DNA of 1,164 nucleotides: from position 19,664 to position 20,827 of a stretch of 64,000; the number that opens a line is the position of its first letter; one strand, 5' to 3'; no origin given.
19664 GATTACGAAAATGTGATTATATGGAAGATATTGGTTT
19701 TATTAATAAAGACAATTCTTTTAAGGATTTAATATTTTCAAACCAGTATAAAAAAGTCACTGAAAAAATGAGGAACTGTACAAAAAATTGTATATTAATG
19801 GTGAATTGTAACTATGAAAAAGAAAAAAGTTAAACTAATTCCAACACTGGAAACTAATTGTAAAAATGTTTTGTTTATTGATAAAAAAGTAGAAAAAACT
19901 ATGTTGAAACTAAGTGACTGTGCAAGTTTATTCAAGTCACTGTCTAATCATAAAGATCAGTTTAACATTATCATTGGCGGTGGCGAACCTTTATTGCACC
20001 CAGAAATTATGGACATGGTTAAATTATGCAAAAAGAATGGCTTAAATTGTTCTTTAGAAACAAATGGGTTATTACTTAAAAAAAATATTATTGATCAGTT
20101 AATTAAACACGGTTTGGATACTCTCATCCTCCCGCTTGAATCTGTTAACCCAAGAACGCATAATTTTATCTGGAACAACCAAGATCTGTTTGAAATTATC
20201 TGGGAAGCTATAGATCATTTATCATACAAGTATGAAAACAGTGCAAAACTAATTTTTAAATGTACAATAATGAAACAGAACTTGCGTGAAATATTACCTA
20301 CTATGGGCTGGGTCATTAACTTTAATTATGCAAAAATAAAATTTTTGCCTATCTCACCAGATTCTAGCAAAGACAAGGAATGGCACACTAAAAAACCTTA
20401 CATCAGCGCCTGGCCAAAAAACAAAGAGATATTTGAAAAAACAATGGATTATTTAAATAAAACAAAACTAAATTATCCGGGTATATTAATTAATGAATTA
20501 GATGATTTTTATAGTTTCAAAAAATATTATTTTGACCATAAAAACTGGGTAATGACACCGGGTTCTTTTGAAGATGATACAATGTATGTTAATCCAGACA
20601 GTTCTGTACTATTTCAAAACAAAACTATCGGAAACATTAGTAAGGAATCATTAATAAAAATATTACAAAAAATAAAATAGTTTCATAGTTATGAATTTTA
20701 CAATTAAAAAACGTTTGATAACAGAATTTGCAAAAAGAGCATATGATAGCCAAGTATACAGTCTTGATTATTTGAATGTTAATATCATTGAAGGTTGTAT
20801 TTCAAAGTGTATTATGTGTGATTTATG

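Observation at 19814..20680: Intact pseudo-radical-SAM: a family member that has lost every Fe-S cysteine motif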

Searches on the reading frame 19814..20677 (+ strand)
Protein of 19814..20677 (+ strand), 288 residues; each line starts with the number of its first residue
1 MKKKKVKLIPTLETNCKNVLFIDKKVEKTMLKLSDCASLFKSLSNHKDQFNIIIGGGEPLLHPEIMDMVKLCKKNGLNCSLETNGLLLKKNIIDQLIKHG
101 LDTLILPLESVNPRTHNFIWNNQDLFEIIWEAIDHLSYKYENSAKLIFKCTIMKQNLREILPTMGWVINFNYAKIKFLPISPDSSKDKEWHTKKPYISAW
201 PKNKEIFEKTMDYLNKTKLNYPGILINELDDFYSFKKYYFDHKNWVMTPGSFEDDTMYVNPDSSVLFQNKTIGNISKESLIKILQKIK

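Call 6: search_protein_families(library=pfam, proteins=[window:19814-20677:+], max_evalue=0.01)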
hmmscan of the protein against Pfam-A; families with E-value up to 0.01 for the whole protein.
window:19814-20677:+ (288 aa): 1 family
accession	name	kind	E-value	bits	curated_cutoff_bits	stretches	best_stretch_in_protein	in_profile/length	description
PF04055.27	Radical_SAM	-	1.3e-15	58.4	29.5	1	31-138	28-138/166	Radical SAM superfamily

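Call 7: search_protein_families(library=ncbifam, proteins=[window:19814-20677:+], max_evalue=0.001)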
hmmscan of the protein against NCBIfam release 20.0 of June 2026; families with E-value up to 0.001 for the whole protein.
window:19814-20677:+ (288 aa): 48 families (the best 25 are shown)
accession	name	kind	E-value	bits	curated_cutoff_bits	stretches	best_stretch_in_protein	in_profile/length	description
TIGR04317.1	W_rSAM_matur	equivalog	3.5e-17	62.5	380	1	39-185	41-189/349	tungsten cofactor oxidoreductase radical SAM maturase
TIGR02666.1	moaA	equivalog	6.6e-13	48.3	284.05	1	27-194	39-205/336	GTP 3',8-cyclase MoaA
TIGR04055.1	rSAM_NirJ2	equivalog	1.2e-12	48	500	1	47-164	43-158/326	putative heme d1 biosynthesis radical SAM protein NirJ2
NF038283.1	viperin_w_prok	equivalog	3.7e-12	46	180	1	27-184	35-192/281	viperin family antiviral radical SAM protein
TIGR04311.1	rSAM_Geo_metal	subfamily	4.3e-12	45.8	400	1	37-210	40-214/423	radical SAM/SPASM family putative metalloenzyme maturase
TIGR04133.1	rSAM_w_lipo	hypoth_equivalog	6.1e-12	45.1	425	1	32-143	55-167/350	TIGR04133 family radical SAM/SPASM protein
TIGR04251.1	SCM_rSAM_ScmF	equivalog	3.1e-11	43.3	400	1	51-183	56-185/353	SynChlorMet cassette radical SAM/SPASM protein ScmF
TIGR04321.1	spiroSPASM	subfamily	8.2e-11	41.2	250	1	14-140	246-380/510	spiro-SPASM protein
NF045646.2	rSAM_Se_TrsS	equivalog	9.8e-11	40.8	490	1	20-138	103-224/441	radical SAM (seleno)protein TrsS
NF050035.1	rSAM_WgK_link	exception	3.4e-10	39.5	650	1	27-181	36-185/367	radical SAM/SPASM peptide maturase WgkB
NF001199.0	PRK00164.2-1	equivalog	5.3e-10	38.9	231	1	51-207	61-214/308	GTP 3',8-cyclase MoaA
TIGR04053.2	TIGR04053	equivalog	6.8e-10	38.7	395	1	27-168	34-174/366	TIGR04053 family radical SAM/SPASM domain-containing protein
TIGR04545.1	rSAM_ahbD_hemeb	equivalog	7.1e-10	38.8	500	1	37-165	36-160/339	heme b synthase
TIGR04466.1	rSAM_BlsE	equivalog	1.5e-09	37.8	400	1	52-127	51-125/327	cytosylglucuronate decarboxylase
TIGR04054.1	rSAM_NirJ1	equivalog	1.7e-09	36.8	650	1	27-164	62-194/387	putative heme d1 biosynthesis radical SAM protein NirJ1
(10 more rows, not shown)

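Call 10: find_homologous_proteins(query=window:19814-20677:+)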
Query window:19814-20677:+ (288 aa): 86 proteins with E <= 0.001 among 2352 candidates.
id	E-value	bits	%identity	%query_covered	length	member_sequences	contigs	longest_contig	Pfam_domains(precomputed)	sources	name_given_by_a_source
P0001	9.8e-191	650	100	100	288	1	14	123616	PF04055.28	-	-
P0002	1.7e-41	161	39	79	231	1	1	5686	PF04055.28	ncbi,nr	ncbi:radical SAM protein, partial [Candidatus Woesearchaeota archaeon]|nr:radical SAM protein [Candi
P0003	1.5e-21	95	29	83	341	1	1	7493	PF13186.12,PF04055.28,PF13353.12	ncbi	-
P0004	3.0e-21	94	30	75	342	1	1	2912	PF13186.12,PF04055.28,PF13353.12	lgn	-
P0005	3.2e-18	84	29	95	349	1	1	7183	PF13186.12,PF04055.28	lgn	-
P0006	3.9e-18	84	27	95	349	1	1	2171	PF13186.12,PF04055.28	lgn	-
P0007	3.3e-17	81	26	85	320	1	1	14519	PF13186.12,PF04055.28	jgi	-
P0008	9.0e-13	66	28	82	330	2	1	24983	PF04055.28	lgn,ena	-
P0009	1.4e-11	63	25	88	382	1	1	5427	PF13186.12,PF04055.28,PF13353.12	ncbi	-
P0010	1.7e-10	59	24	94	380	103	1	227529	PF13186.12,PF04055.28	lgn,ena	-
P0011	2.8e-10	58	26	69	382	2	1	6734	PF13186.12,PF04055.28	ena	-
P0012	5.6e-9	54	26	88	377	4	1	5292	PF13186.12,PF04055.28,PF13353.12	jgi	-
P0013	5.8e-8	51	30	47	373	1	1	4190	PF04055.28,PF13353.12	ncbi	-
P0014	8.1e-8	50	25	77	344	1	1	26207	PF13186.12,PF04055.28,PF13353.12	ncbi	-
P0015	1.2e-7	50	30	44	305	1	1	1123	PF04055.28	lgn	-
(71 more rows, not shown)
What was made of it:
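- Tried and rejected: Woesearchaeota) is available (call 10).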

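Call 12: find_encoding_contigs(protein=P0002, flank=10000)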
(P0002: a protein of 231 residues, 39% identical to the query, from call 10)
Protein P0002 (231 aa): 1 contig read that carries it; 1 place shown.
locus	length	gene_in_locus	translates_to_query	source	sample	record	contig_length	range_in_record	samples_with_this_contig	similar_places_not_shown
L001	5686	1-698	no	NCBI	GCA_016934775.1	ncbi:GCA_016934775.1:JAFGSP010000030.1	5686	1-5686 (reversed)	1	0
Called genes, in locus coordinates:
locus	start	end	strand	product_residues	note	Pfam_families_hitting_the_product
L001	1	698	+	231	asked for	PF04055:Radical_SAM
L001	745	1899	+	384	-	PF04055:Radical_SAM, PF13186:SPASM (weak)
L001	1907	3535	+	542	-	PF04055:Radical_SAM, PF13186:SPASM (weak)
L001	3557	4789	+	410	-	PF04055:Radical_SAM, PF13186:SPASM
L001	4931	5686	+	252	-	PF00535:Glycos_transf_2, PF10111:Glyco_tranf_2_2 (faint), PF13641:Glyco_tranf_2_3, PF13632:Glyco_trans_2_3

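Call 13: find_encoding_contigs(protein=P0001, flank=10000, max_places=10)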
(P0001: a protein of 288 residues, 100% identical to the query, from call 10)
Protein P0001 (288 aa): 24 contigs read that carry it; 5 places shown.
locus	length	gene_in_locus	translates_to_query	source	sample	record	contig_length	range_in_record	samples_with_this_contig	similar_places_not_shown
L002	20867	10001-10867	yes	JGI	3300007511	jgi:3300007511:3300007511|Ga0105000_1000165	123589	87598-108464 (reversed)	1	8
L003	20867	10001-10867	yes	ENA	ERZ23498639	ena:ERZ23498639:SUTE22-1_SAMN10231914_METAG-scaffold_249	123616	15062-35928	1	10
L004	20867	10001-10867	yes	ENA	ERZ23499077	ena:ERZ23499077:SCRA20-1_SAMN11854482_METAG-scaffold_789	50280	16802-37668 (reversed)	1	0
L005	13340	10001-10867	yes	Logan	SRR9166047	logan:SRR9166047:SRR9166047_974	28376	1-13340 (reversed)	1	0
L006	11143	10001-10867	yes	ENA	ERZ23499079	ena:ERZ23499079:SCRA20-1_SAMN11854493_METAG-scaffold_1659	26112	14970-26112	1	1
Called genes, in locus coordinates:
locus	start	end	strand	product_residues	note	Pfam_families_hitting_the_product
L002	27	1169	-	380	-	PF13439:Glyco_transf_4, PF00534:Glycos_transf_1, PF13692:Glyco_trans_1_4, PF13524:Glyco_trans_1_2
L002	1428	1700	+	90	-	-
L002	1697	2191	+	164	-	-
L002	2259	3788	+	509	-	PF04055:Radical_SAM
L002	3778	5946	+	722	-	PF04055:Radical_SAM, PF13353:Fer4_12 (weak), PF13186:SPASM (faint), PF04055:Radical_SAM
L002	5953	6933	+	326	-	PF04055:Radical_SAM, PF13186:SPASM (weak)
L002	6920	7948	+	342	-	PF04055:Radical_SAM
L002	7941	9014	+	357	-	PF13353:Fer4_12 (weak), PF04055:Radical_SAM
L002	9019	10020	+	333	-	PF04055:Radical_SAM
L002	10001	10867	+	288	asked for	PF04055:Radical_SAM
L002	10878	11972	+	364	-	PF04055:Radical_SAM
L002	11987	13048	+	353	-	PF04055:Radical_SAM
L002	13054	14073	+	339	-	PF04055:Radical_SAM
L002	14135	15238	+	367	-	PF04055:Radical_SAM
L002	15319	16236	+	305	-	PF04055:Radical_SAM, PF13186:SPASM (weak)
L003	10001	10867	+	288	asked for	PF04055:Radical_SAM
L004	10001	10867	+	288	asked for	PF04055:Radical_SAM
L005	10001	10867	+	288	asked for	PF04055:Radical_SAM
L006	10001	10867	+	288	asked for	PF04055:Radical_SAM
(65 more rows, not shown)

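Call 14: find_related_loci(query=window:19814-20677:+, collection=genome_contigs, flank=10000)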
Query window:19814-20677:+ (288 aa) in genome_contigs; peptide patterns used: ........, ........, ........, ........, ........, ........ (x = any residue, [..] = any of these).
23 stretches matched a pattern; 3 encode a relative of the query (tblastn E <= 1e-3); 3 distinct loci.
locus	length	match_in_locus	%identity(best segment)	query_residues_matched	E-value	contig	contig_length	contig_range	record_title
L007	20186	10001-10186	48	51-111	2e-12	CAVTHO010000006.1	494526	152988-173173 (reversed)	MAG: uncultured Spirochaetota bacterium isolate MFD05942.bin.2.325 genome assembly, contig: contig_29253, whole genome s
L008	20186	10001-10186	47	51-111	5e-12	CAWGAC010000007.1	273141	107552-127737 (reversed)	MAG: uncultured Spirochaetota bacterium isolate MFD04408.bin.2.124 genome assembly, contig: contig_31872, whole genome s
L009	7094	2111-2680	22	5-186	3e-8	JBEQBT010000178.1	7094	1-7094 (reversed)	MAG: Clostridiaceae bacterium isolate 05_S201.concoct.079 NODE_6036_length_7094_cov_1.590355:0-7094, whole genome shotgu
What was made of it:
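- Tried and rejected: It returned only short matches to the GGE-TNG region in Spirochaetota and Clostridiaceae MAGs (L007-L009, call 14).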

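Call 18: find_related_loci(query=A2, collection=metagenome_contigs, flank=10000)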
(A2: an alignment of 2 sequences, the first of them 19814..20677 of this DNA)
Query A2 (288 aa) in metagenome_contigs; peptide patterns used: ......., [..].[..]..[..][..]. (x = any residue, [..] = any of these).
287 stretches matched a pattern; 2 encode a relative of the query (tblastn E <= 1e-3); 2 distinct loci.
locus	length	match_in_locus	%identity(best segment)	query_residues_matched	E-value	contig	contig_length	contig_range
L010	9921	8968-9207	33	37-116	2e-9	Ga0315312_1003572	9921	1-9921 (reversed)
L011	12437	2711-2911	30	27-94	2e-6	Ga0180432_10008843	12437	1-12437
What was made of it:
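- Tried and rejected: The metagenome_contigs scan returned two distant loci (L010, L011, call 18).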

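Call 32: search_protein_representatives(alignment_id=A2)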
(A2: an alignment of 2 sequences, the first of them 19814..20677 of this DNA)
Query: 2 sequences, 297 profile positions. Proteins with E-value up to 0.001 (for the whole library): 14430; up to 1e-10: 847; up to 1e-30: 13. The best 150 are listed.
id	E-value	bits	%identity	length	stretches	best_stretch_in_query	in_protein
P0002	1.0e-132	458.2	-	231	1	58-297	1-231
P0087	5.9e-55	202.9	-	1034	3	46-291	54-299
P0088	1.2e-48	182.1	-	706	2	14-243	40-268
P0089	7.0e-44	166.5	-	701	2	40-287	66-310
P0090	4.6e-43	163.9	-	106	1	1-89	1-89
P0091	9.8e-38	146.4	-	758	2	34-247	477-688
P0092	4.3e-37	144.3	-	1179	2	30-261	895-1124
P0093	1.1e-35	139.6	-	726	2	15-243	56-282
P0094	9.3e-35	136.6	-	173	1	100-257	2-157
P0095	3.1e-34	134.8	-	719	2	30-288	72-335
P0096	4.6e-34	134.3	-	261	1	40-252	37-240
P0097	5.5e-34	134.0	-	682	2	41-253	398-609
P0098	9.9e-33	129.9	-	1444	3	53-129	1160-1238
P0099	3.0e-30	121.8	-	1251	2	36-243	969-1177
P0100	1.1e-29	119.9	-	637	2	30-283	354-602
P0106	1.8e-27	112.6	-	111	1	52-158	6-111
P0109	7.2e-27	110.7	-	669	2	37-284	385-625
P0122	3.5e-24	101.9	-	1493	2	10-243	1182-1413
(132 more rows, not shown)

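Call 36: find_homologous_proteins(query=A3, max_evalue=1e-10)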
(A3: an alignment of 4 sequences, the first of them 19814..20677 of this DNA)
Query A3 (4 sequences) (288 aa, profile of the alignment): 13 proteins with E <= 1e-10 among 6290 candidates.
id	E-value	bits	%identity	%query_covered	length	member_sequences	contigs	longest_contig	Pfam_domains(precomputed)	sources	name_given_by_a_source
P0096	1.4e-121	423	39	54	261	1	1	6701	-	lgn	-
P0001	4.9e-121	421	100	100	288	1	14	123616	PF04055.28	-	-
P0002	4.5e-90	319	39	79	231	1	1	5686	PF04055.28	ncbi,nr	ncbi:radical SAM protein, partial [Candidatus Woesearchaeota archaeon]|nr:radical SAM protein [Candi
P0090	4.7e-26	110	97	30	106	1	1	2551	-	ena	-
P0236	1.7e-24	104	29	79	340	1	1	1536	PF13186.12,PF04055.28,PF13353.12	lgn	-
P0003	2.9e-22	97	29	83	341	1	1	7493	PF13186.12,PF04055.28,PF13353.12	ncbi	-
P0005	1.2e-19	89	29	95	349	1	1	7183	PF13186.12,PF04055.28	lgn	-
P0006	2.3e-19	88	27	95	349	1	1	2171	PF13186.12,PF04055.28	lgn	-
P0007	9.6e-19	86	26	85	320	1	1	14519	PF13186.12,PF04055.28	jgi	-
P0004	3.0e-18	84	30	75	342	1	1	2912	PF13186.12,PF04055.28,PF13353.12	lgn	-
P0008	1.1e-11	63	28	82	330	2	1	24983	PF04055.28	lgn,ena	-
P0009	2.5e-11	61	25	88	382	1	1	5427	PF13186.12,PF04055.28,PF13353.12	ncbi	-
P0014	6.5e-11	60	25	77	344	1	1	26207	PF13186.12,PF04055.28,PF13353.12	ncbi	-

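Call 37: find_encoding_contigs(protein=P0096, flank=10000)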
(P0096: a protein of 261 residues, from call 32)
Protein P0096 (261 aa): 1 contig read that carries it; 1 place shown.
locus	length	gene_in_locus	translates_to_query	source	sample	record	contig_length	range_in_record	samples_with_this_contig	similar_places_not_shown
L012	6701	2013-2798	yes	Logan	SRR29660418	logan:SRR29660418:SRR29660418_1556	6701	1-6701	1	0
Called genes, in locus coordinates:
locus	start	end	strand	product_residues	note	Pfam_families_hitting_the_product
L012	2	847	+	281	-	?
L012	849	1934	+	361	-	PF04055:Radical_SAM, PF13186:SPASM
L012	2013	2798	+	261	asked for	-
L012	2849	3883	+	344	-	PF04055:Radical_SAM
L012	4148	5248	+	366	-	PF04055:Radical_SAM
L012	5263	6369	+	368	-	PF04055:Radical_SAM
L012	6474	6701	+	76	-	?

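Call 38: find_encoding_contigs(protein=P0094, flank=10000)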
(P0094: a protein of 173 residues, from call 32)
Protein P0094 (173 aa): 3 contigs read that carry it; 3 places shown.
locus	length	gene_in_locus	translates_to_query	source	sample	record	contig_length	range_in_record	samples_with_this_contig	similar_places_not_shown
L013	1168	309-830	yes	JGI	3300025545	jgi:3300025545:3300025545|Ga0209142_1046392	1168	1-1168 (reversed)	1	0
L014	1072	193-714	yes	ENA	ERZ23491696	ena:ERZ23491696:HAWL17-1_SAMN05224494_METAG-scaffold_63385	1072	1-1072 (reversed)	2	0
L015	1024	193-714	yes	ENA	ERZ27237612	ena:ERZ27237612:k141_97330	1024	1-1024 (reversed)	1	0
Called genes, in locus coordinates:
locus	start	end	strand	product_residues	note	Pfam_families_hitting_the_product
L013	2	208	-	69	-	?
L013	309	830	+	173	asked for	-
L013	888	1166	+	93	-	?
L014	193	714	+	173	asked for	-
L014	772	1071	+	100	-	?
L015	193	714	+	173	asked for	-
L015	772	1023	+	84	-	?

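Call 47: search_solved_structures(query=A3, max_evalue=0.01, show_alignments=2)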
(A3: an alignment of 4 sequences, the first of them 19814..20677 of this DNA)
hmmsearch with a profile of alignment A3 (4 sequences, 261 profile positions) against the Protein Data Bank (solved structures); distinct sequences matched with E-value up to 0.01: 7.
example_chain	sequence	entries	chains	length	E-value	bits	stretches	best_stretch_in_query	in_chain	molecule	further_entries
7vob_C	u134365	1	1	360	0.00022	23.7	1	51-121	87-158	Cytosylglucuronate decarboxylase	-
7voc_C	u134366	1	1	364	0.00023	23.7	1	51-121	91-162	Cytosylglucuronate decarboxylase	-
2z2u_A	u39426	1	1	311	0.00051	22.5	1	43-134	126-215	UPF0026 protein MJ0257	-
6djt_A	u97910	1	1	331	0.00059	22.3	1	43-134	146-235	S-adenosyl-L-methionine-dependent tRNA 4-demethylwyosine synthase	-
8jxg_D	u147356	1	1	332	0.0045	19.4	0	179-231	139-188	rat RAP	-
7bi7_A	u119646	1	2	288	0.0095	18.4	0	26-115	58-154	FeMo cofactor biosynthesis protein NifB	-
7jmb_A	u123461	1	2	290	0.0097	18.4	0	26-115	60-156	Nitrogenase iron-molybdenum cofactor biosynthesis protein NifB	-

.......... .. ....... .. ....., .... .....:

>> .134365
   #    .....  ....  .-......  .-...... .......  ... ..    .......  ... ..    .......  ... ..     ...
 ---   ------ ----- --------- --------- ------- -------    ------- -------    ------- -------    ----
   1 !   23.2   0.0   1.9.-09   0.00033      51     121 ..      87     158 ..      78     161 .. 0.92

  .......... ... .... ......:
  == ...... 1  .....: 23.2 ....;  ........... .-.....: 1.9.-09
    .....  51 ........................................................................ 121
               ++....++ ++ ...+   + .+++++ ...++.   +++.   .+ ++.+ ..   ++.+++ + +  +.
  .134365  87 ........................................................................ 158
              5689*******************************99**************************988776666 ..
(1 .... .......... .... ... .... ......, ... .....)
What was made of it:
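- Closest known: BlsE. Same: BlsE is also the best sequence hit in the PDB (call 47).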

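Call 50: predict_structure(alignment_id=A4)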
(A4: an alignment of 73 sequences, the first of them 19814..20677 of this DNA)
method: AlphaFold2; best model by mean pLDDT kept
length: 288 residues; sequences in the alignment: 73
mean_pLDDT: 90.7   pTM: 0.89
mean pLDDT of the five models: 90.7, 90.2, 90.2, 89.7, 89.4
residues with pLDDT >= 90: 227; 70-90: 33; 50-70: 23; < 50: 5
segments of 3 or more residues with pLDDT < 50: 20-23
pLDDT, mean of each block of 10 residues (from residue 1): 89 57 64 97 97 93 97 98 96 98 97 96 96 94 90 97 94 93 79 92 96 97 94 93 72 83 93 97 91
secondary structure, 60 per line:
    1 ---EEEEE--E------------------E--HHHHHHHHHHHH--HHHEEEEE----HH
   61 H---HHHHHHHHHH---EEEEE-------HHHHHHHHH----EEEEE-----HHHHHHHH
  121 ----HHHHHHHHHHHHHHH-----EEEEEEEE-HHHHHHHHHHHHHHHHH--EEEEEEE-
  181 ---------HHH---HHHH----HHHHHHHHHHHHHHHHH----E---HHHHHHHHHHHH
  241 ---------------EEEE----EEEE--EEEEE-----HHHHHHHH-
elements in order: E4-8 H33-44 E50-54 H65-74 E78-82 H90-98 E103-107 H113-120 H125-139 E145-152 H154-170 E173-179 H196-199 H204-220 H229-240 E256-259 E264-267 E270-274 H280-287
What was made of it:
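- On Radical SAM superfamily, as a homolog: AF2 pLDDT 90.7 and pTM 0.89 (call 50).
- Fold: the AF2 model has pLDDT 90.7 and pTM 0.89, and is poor only at residues ~11-30 (call 50). The AF2 fold is confident (call 50). The barrel is predicted intact (call 50).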
